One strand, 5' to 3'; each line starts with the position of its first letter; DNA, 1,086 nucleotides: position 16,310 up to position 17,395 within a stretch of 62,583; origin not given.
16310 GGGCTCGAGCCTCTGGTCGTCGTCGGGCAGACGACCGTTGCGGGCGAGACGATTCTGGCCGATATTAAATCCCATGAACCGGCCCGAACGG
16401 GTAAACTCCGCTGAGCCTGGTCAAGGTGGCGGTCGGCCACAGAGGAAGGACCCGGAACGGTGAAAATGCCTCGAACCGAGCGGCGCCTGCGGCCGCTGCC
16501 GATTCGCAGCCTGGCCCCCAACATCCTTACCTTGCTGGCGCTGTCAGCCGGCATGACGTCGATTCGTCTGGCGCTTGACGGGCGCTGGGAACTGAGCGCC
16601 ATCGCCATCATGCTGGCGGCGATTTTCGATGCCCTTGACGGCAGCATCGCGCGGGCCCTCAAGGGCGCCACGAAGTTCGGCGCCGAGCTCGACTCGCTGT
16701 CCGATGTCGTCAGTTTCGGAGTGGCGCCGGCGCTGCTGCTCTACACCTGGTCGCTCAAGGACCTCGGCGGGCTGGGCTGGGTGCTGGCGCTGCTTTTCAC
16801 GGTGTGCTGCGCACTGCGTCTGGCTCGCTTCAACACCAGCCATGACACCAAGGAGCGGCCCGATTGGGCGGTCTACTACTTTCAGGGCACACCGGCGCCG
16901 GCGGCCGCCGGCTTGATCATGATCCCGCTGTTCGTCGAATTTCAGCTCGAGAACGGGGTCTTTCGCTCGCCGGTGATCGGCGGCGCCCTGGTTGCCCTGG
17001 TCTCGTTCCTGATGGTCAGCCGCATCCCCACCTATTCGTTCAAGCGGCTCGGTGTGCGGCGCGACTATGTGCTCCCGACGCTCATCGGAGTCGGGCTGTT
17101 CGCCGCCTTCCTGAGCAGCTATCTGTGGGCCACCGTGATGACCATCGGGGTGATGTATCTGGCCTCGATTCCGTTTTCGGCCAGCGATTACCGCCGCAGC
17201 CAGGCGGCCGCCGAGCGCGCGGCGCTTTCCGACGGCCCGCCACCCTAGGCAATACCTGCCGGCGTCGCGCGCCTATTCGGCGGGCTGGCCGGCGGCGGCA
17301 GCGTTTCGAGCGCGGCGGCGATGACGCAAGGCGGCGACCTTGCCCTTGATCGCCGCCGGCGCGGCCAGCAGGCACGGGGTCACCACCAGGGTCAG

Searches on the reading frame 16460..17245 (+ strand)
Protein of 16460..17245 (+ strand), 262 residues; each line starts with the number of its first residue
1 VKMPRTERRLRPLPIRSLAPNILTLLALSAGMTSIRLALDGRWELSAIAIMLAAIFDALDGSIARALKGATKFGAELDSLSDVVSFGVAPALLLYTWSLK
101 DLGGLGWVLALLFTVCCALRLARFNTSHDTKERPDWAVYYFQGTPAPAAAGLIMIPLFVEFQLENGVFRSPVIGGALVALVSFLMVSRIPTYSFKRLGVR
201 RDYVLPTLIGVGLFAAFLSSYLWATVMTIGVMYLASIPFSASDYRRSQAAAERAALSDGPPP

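Call 66: search_protein_families(library=pfam, proteins=[window:16460-17245:+], max_evalue=0.00001)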
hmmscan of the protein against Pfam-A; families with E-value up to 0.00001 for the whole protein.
window:16460-17245:+ (262 aa): 2 families
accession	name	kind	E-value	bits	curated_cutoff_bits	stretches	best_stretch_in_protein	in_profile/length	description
PF01066.26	CDP-OH_P_transf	-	2.9e-23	83.4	22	1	19-173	3-138/152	CDP-alcohol phosphatidyltransferase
PF08009.16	CDP-OH_P_tran_2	-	4.5e-08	33.3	21.5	1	203-238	2-37/37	CDP-alcohol phosphatidyltransferase 2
